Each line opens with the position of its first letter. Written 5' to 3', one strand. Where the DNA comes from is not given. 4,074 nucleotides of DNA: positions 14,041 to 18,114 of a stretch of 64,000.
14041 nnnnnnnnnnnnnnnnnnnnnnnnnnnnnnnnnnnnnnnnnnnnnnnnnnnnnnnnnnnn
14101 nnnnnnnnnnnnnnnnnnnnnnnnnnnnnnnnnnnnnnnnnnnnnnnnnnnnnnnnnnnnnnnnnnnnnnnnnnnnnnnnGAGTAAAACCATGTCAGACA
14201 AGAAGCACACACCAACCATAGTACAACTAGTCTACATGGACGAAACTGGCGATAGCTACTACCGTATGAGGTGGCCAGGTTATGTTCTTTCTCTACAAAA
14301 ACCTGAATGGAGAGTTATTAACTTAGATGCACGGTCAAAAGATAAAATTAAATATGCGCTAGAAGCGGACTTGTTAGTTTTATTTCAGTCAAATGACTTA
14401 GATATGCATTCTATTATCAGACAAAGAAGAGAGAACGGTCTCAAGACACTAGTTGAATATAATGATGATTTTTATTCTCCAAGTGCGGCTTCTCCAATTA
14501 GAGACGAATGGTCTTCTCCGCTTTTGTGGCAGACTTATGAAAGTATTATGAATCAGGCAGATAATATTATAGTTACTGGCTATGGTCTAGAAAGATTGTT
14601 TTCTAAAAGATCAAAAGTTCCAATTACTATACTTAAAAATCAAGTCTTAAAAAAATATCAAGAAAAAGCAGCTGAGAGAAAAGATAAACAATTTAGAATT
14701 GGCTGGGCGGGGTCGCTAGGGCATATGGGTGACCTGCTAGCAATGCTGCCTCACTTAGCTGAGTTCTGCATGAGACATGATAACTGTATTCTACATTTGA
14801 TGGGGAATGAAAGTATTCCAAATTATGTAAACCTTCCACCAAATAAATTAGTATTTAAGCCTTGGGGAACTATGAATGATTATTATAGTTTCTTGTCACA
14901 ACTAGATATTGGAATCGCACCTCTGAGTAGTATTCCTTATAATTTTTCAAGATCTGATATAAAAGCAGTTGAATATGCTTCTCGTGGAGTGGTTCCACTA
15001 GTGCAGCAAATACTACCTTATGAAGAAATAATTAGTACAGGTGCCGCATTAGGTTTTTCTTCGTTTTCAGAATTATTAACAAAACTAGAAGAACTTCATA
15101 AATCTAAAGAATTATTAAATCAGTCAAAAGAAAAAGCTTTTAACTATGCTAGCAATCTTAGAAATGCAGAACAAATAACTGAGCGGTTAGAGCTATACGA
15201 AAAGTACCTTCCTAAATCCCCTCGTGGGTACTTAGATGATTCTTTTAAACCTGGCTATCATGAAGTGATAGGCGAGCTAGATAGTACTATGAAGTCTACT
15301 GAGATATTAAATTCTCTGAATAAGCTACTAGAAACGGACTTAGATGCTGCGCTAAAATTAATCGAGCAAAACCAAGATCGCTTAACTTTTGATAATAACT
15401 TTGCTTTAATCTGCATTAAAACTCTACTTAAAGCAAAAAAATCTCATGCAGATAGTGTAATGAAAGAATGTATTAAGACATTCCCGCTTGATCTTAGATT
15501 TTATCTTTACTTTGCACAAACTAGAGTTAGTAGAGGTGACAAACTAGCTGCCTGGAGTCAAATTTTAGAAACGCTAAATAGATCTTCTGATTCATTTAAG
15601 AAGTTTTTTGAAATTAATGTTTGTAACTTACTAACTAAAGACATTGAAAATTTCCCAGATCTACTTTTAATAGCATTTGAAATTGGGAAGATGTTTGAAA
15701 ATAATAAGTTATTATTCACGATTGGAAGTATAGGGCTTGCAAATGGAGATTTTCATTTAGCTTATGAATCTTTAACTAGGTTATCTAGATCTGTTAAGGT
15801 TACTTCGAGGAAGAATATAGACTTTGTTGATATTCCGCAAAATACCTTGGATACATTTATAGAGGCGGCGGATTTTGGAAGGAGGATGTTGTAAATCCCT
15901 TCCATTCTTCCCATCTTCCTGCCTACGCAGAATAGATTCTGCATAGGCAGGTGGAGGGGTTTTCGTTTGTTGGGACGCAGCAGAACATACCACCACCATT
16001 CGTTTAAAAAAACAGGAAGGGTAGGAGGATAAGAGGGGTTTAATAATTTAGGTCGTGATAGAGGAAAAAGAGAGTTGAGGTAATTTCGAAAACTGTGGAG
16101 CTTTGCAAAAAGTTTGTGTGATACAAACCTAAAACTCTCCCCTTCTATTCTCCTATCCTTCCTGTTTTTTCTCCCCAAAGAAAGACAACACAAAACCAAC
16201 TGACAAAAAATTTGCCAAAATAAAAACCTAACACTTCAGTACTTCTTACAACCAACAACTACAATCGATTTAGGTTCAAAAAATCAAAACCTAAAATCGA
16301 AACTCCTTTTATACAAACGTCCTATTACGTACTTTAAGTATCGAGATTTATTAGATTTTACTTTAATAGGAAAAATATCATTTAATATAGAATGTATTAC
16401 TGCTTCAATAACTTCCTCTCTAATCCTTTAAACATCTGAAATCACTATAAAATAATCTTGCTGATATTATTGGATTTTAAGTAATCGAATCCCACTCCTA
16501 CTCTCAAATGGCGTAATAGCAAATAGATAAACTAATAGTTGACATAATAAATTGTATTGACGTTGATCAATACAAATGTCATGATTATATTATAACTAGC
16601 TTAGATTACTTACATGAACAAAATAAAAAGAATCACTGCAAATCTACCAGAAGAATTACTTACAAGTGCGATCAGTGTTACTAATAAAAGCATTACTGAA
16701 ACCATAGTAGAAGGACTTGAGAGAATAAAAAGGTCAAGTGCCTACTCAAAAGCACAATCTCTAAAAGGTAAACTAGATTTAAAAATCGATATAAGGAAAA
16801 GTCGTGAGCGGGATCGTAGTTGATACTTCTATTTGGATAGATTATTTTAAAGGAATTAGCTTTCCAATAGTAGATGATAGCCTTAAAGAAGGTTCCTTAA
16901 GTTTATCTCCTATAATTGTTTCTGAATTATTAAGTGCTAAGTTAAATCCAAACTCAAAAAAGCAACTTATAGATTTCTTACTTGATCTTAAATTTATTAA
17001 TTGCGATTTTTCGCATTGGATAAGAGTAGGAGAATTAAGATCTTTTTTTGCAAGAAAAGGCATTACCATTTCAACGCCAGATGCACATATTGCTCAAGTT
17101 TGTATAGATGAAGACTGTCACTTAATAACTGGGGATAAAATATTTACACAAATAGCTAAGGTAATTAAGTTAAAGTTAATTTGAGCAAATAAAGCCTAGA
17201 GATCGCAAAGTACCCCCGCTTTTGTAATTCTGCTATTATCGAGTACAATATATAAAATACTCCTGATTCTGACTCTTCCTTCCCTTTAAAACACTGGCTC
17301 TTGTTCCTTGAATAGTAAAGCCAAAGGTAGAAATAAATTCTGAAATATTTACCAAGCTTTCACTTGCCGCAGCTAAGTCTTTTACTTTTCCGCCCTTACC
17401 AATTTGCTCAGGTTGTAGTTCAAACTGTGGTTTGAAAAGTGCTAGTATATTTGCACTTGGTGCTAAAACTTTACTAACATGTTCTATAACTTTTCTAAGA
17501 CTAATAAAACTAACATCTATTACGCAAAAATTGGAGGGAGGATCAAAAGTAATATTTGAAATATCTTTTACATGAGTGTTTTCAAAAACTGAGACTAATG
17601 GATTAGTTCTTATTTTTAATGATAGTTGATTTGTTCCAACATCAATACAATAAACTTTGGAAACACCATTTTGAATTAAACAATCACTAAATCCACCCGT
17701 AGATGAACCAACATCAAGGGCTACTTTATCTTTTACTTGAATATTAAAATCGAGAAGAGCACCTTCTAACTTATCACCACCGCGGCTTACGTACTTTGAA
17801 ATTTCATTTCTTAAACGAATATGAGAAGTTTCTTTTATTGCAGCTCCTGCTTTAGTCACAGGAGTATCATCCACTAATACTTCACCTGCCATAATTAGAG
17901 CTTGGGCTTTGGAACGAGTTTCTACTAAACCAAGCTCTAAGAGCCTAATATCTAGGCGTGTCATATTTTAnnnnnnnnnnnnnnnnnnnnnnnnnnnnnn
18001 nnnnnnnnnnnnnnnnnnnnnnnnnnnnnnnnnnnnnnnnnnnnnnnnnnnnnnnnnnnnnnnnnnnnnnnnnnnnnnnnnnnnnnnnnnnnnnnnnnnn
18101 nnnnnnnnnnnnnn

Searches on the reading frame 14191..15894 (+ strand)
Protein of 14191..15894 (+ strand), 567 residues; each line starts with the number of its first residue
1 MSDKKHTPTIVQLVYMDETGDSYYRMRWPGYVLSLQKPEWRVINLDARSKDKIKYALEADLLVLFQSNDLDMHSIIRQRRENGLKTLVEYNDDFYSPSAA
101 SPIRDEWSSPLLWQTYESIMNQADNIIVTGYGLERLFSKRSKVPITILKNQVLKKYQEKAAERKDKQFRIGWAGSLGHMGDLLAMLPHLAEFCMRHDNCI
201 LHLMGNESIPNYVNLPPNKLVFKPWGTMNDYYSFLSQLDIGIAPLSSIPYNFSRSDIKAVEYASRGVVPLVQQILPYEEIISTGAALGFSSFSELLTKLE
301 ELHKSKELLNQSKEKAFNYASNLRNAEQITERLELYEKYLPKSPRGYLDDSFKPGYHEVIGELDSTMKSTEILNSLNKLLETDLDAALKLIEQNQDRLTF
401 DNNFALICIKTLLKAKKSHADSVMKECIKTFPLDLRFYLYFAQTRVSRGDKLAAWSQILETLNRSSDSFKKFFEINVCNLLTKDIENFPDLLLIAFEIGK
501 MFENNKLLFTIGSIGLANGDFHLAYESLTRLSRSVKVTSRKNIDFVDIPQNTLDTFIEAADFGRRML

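Call 51: find_encoding_contigs(protein=window:14191-15894:+, flank=2500, max_places=6)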
Protein window:14191-15894:+ (567 aa): 2 contigs read that carry it; 2 places shown.
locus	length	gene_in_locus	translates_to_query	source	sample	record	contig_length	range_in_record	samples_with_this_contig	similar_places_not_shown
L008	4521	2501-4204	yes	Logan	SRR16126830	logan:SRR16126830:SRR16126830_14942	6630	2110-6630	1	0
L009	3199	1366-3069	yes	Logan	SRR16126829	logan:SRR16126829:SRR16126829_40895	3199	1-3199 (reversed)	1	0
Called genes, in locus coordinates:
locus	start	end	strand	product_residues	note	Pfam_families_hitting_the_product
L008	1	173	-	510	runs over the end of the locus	PF20154:LNT_N, PF00795:CN_hydrolase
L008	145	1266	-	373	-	PF13439:Glyco_transf_4 (faint), PF00534:Glycos_transf_1, PF13692:Glyco_trans_1_4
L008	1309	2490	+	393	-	PF13439:Glyco_transf_4, PF00534:Glycos_transf_1, PF13692:Glyco_trans_1_4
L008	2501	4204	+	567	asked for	-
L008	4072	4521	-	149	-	?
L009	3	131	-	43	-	?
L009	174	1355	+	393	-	PF13439:Glyco_transf_4, PF00534:Glycos_transf_1, PF13692:Glyco_trans_1_4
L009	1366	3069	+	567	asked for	-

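Call 57: search_protein_families(library=pfam, proteins=[window:14191-15894:+], max_evalue=0.001)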
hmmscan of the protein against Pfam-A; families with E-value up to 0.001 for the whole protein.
window:14191-15894:+ (567 aa): 0 families

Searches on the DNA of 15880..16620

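Call 105: search_rna_families(source=window, start=15880, end=16620, threshold=evalue, max_evalue=1)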
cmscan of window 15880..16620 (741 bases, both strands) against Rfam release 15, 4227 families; matches with E-value up to 1: 1.
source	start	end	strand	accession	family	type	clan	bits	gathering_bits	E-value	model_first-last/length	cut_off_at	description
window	16012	16165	-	RF00908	MIR529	Gene; miRNA;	-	18.8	75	0.17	1-131/131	no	MIR529 microRNA precursor family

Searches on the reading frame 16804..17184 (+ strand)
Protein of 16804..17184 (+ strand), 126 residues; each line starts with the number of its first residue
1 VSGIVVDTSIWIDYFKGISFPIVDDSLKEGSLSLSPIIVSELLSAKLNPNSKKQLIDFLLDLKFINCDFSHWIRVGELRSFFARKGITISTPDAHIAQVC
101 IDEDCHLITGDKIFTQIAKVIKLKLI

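Call 57: search_protein_families(library=pfam, proteins=[window:16804-17184:+], max_evalue=0.001)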
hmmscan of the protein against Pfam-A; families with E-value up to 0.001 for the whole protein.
window:16804-17184:+ (126 aa): 1 family
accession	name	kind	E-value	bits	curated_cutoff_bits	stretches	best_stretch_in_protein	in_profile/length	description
PF01850.27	PIN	-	3.6e-12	47.4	23.6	1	4-119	1-119/120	PIN domain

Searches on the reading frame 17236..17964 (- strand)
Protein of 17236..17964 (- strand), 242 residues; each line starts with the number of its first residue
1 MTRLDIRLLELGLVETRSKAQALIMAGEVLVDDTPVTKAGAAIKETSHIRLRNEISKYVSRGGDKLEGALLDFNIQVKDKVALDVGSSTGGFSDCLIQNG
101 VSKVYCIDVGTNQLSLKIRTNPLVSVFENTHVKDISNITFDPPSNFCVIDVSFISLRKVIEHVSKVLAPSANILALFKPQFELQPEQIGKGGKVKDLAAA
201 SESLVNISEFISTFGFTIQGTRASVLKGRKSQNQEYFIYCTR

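Call 57: search_protein_families(library=pfam, proteins=[window:17236-17964:-], max_evalue=0.001)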
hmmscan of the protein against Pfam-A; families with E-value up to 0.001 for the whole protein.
window:17236-17964:- (242 aa): 3 families
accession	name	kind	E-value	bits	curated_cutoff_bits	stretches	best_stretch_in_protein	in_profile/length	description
PF01728.25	FtsJ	-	8.4e-33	114.2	24.1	1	58-239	1-178/181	FtsJ-like methyltransferase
PF01479.30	S4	-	3.6e-10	39.8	22.8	1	3-45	2-44/48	S4 domain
PF13489.12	Methyltransf_23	-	0.001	19.3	27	0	76-180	20-111/164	Methyltransferase domain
